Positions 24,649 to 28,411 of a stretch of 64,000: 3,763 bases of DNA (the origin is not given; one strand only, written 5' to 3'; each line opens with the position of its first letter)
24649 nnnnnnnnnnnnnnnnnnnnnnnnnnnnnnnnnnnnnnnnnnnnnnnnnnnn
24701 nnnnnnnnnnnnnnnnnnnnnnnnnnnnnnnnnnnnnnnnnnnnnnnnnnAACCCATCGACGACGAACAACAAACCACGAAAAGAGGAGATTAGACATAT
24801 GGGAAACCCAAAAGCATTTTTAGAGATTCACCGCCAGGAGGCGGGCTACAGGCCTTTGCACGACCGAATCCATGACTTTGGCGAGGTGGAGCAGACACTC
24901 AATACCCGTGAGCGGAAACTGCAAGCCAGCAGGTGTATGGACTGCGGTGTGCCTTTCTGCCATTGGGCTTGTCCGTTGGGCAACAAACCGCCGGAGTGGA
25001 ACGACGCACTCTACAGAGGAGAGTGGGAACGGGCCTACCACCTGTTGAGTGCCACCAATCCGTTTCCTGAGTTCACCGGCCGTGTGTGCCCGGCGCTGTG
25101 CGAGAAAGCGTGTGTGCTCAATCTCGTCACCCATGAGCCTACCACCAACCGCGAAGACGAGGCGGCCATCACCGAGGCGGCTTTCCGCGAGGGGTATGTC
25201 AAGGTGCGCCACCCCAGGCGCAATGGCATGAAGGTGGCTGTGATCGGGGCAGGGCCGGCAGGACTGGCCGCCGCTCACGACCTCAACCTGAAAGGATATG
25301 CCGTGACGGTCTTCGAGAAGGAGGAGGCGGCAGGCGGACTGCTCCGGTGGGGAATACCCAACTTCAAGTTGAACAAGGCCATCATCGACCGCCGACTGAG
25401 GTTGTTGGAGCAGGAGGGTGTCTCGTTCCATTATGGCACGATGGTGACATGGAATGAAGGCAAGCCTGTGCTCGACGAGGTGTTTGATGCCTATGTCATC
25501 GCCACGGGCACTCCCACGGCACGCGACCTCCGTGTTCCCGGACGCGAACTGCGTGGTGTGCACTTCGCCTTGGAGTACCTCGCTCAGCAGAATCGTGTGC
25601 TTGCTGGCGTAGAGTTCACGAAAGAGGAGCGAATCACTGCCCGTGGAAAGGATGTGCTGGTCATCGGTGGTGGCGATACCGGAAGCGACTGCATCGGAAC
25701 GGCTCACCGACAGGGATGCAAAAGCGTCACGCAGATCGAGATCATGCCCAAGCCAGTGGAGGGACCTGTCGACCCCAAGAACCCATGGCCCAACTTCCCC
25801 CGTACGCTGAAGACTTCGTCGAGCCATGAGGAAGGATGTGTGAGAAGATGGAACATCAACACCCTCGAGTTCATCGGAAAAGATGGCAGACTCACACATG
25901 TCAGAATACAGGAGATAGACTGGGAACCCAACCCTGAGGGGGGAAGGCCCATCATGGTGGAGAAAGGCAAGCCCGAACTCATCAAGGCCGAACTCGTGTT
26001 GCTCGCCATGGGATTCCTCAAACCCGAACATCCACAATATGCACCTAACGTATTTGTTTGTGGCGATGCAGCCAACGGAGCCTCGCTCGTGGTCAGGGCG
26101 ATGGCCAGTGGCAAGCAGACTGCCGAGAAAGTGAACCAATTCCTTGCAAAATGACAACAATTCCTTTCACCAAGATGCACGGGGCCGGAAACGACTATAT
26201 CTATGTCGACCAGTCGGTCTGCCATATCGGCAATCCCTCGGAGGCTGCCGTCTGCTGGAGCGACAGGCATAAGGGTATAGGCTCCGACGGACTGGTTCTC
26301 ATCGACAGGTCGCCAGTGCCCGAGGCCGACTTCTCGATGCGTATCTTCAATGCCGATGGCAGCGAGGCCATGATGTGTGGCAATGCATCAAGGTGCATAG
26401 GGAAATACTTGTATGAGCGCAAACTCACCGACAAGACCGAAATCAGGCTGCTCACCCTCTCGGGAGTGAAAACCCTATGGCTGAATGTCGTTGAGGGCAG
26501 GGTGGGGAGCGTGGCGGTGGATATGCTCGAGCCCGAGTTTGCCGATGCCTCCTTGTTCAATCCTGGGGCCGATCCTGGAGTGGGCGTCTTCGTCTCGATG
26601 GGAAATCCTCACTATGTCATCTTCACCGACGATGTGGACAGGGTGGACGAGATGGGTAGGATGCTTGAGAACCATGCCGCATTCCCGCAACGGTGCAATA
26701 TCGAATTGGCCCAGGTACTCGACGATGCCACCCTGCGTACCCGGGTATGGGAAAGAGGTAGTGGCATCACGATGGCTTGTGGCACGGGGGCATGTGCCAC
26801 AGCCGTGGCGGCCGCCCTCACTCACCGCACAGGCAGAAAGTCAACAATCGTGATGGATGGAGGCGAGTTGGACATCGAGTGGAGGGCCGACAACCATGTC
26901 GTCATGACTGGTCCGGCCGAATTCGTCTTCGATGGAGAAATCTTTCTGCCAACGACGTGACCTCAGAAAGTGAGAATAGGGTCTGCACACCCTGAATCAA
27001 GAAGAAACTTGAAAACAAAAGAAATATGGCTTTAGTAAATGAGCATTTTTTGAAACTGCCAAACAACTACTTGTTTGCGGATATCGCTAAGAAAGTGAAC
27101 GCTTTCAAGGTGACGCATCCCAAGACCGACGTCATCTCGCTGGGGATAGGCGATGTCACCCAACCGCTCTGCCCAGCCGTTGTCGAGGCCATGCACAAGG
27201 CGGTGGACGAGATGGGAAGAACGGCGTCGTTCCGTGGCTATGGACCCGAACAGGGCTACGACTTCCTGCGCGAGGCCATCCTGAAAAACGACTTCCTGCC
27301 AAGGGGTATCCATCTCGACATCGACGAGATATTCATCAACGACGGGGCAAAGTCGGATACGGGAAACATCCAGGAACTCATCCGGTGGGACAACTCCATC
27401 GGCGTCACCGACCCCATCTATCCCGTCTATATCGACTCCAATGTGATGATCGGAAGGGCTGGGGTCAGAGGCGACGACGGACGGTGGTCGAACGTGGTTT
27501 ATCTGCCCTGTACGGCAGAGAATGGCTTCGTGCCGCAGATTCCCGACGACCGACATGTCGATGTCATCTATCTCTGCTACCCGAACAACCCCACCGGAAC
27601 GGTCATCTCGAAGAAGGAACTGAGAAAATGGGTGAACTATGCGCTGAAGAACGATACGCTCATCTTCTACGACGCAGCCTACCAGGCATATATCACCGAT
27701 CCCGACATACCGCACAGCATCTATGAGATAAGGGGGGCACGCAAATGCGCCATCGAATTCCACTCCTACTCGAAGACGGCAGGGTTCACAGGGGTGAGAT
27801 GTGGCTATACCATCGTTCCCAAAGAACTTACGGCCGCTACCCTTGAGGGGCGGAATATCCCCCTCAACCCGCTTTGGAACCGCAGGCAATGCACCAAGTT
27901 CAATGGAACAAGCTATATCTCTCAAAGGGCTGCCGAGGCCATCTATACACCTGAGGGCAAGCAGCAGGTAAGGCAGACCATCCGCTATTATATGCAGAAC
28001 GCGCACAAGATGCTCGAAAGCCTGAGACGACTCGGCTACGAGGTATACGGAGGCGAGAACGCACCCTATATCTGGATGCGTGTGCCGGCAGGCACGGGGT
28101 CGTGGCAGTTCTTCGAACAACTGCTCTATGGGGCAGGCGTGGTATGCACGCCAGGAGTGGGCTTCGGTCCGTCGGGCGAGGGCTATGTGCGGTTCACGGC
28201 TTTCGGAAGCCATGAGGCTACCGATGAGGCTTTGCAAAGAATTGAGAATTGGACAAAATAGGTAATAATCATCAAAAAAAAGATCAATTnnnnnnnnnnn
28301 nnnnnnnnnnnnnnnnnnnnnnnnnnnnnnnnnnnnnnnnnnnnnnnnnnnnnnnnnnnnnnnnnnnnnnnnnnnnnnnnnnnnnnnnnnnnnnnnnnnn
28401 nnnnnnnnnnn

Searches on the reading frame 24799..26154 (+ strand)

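Call 3: search_protein_families(library=pfam, proteins=[window:24799-26154:+])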
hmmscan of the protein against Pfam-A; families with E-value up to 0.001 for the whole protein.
window:24799-26154:+ (451 aa): 15 families
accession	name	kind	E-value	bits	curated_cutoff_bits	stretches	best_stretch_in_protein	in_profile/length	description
PF14691.11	Fer4_20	-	1.8e-22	79.7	25.8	1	23-119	1-99/113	Dihydroprymidine dehydrogenase domain II, 4Fe-4S cluster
PF07992.20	Pyr_redox_2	-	8.9e-22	78.3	26.1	1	144-326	1-183/291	Pyridine nucleotide-disulphide oxidoreductase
PF01266.30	DAO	-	9.3e-10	39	27.9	1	145-179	1-36/353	FAD dependent oxidoreductase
PF00070.33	Pyr_redox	-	1.6e-09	38.6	22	0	145-216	1-63/82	Pyridine nucleotide-disulphide oxidoreductase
PF13450.12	NAD_binding_8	-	1e-08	35.8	21.9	1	148-182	1-35/68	NAD(P)-binding Rossmann-like domain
PF03486.20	HI0933_like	-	9.4e-07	28.9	50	1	145-179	2-36/244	HI0933-like protein Rossmann domain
PF13738.12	Pyr_redox_3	-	1.6e-06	28.1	30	1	148-184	2-39/305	Pyridine nucleotide-disulphide oxidoreductase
PF00890.30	FAD_binding_2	-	5.5e-06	26.3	20.4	1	146-184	2-40/414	FAD binding domain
PF01494.25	FAD_binding_3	-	3.9e-05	23.5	22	1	145-178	3-36/349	FAD binding domain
PF12831.13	FAD_oxidored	-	4e-05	23.5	27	1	146-182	2-38/416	FAD dependent oxidoreductase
PF01946.23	Thi4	-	4.4e-05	23.3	26.2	1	144-185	18-60/235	Thi4 family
PF01593.30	Amino_oxidase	-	5e-05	23.2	19.8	0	154-182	2-30/443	Flavin containing amine oxidoreductase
PF01262.27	AlaDh_PNT_C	-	0.00027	20.9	23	0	144-177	29-62/214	Alanine dehydrogenase/PNT, C-terminal domain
PF00743.25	FMO-like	-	0.00069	18.6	22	0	145-184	3-42/532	Flavin-binding monooxygenase-like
PF13241.12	NAD_binding_7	-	0.00076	20.5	22.1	0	142-184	6-50/104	Putative NAD(P)-binding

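Call 4: search_protein_families(library=ncbifam, proteins=[window:24799-26154:+])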
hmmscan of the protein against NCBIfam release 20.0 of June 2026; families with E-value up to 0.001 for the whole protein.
window:24799-26154:+ (451 aa): 63 families (the best 25 are shown)
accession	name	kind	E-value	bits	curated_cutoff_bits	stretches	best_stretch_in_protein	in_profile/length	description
TIGR01317.1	GOGAT_sm_gam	subfamily_domain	2e-145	485.4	447.7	2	4-412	2-418/485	glutamate synthase small subunit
TIGR01318.1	gltD_gamma_fam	subfamily_domain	8.6e-80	268.6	482.95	1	7-408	3-398/467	glutamate synthase, small subunit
NF009410.0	PRK12771.1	subfamily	7.2e-71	239.4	516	3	52-405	48-379/566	NAD(P)-binding protein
NF009408.0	PRK12769.1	equivalog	4.3e-66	223.4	1003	1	11-407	192-583/659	formate-dependent uric acid utilization protein AegA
TIGR01316.1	gltA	equivalog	1.4e-60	205.4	471.75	1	19-405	1-384/449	NADPH-dependent glutamate synthase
NF009414.0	PRK12778.1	equivalog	4.7e-58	197.1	1103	1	20-406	304-684/752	bifunctional dihydroorotate dehydrogenase B NAD binding subunit/NADPH-dependent glutamate synthase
NF009454.0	PRK12814.1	equivalog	4.7e-55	187.1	916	1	40-312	91-352/657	putative NADPH-dependent glutamate synthase small subunit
NF009451.0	PRK12809.1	equivalog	2.2e-52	178.2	1154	1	21-410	185-569/639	formate-dependent uric acid utilization protein YgfT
NF010590.0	PRK13984.1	equivalog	5.6e-48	163.5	946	1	6-315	152-455/611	putative oxidoreductase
NF009413.0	PRK12775.1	equivalog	4e-45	154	1895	1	15-311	302-599/1006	putative trifunctional 2-polyprenylphenol hydroxylase/glutamate synthase subunit beta/ferritin domain-containing protein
NF009409.0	PRK12770.1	subfamily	7.4e-43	147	343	2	137-313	12-203/360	putative glutamate synthase subunit beta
TIGR03315.1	Se_ygfK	equivalog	1.2e-42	145.5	835.3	1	45-311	438-695/1012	putative selenate reductase subunit YgfK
NF009415.0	PRK12779.1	equivalog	1.2e-33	116.1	1519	1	57-405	213-559/944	putative bifunctional glutamate synthase subunit beta/2-polyprenylphenol hydroxylase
NF045663.1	diclust_near_Sec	equivalog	4.2e-32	111.1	530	1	42-242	8-202/759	pyridine nucleotide-disulfide oxidoreductase/dicluster-binding protein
TIGR03997.1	mycofact_OYE_2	equivalog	7.6e-19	67.5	793.15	1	100-268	340-502/645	mycofactocin system FadH/OYE family oxidoreductase 2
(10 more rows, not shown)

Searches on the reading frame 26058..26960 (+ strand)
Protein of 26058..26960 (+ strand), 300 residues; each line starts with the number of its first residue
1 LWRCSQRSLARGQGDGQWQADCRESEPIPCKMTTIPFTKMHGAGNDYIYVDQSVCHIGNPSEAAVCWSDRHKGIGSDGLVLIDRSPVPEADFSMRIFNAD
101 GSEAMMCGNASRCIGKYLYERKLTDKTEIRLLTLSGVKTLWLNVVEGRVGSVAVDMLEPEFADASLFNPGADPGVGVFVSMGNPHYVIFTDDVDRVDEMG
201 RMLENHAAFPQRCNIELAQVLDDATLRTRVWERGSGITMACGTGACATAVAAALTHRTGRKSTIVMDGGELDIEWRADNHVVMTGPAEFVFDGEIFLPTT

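Call 79: search_protein_families(library=pfam, max_evalue=0.01, proteins=[window:26058-26960:+])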
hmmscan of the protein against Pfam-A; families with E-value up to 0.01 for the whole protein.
window:26058-26960:+ (300 aa): 1 family
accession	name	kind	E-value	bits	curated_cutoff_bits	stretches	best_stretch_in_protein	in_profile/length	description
PF01678.24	DAP_epimerase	-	4.6e-57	191.8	34.7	2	178-290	2-121/121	Diaminopimelate epimerase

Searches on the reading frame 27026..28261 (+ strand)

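Call 3: search_protein_families(library=pfam, proteins=[window:27026-28261:+])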
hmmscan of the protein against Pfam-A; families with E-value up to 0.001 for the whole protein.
window:27026-28261:+ (411 aa): 1 family
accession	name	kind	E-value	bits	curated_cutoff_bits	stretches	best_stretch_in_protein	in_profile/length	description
PF00155.27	Aminotran_1_2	-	3.5e-32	112.4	19.7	1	34-406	1-361/361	Aminotransferase class I and II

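Call 4: search_protein_families(library=ncbifam, proteins=[window:27026-28261:+])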
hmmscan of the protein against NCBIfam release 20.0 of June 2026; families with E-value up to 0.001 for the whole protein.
window:27026-28261:+ (411 aa): 65 families (the best 25 are shown)
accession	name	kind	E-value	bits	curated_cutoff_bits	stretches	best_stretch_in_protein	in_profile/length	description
TIGR03542.1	DAPAT_plant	equivalog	2.1e-188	626.2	364.7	1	3-408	2-400/402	LL-diaminopimelate aminotransferase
NF006756.0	PRK09276.1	subfamily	1.2e-59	202.2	507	1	10-409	10-385/387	LL-diaminopimelate aminotransferase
TIGR03540.1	DapC_direct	equivalog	2.8e-59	201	593.25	1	10-408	8-382/383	LL-diaminopimelate aminotransferase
NF005977.0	PRK08068.1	subfamily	4.2e-47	161.2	494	1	9-408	10-385/391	transaminase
NF041364.1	GntC_guanitoxin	equivalog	2.8e-39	135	415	1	37-408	1-355/356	guanitoxin biosynthesis PLP-dependent (S)-gamma-hydroxy-L-arginine cyclodehydratase GntC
NF004611.0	PRK05942.1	equivalog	9.4e-37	126.9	628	1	11-408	15-388/394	aspartate aminotransferase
NF006604.0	PRK09148.1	equivalog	3.7e-35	121.7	648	1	11-407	11-386/406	LL-diaminopimelate aminotransferase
NF005815.0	PRK07681.1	equivalog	1.1e-34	120.1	545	1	17-408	17-384/399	LL-diaminopimelate aminotransferase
NF005613.0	PRK07366.1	equivalog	1.9e-34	119.4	486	1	16-409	14-387/391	LL-diaminopimelate aminotransferase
NF006033.0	PRK08175.1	equivalog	7.3e-31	107.5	647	1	30-407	32-391/407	alanine transaminase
NF006229.0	PRK08361.1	equivalog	3.4e-30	105.3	624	1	27-408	26-386/391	aspartate aminotransferase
NF006387.0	PRK08636.1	equivalog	1.3e-28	100.1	675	1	10-408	12-396/403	LL-diaminopimelate aminotransferase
NF004937.0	PRK06290.1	equivalog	2e-27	95.9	585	1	7-364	17-351/410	LL-diaminopimelate aminotransferase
TIGR03537.1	DapC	equivalog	2.3e-27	95.9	453.6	1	38-407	4-348/350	succinyldiaminopimelate transaminase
NF005816.0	PRK07682.1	equivalog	2.9e-27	95.3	620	1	33-409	28-382/390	aminotransferase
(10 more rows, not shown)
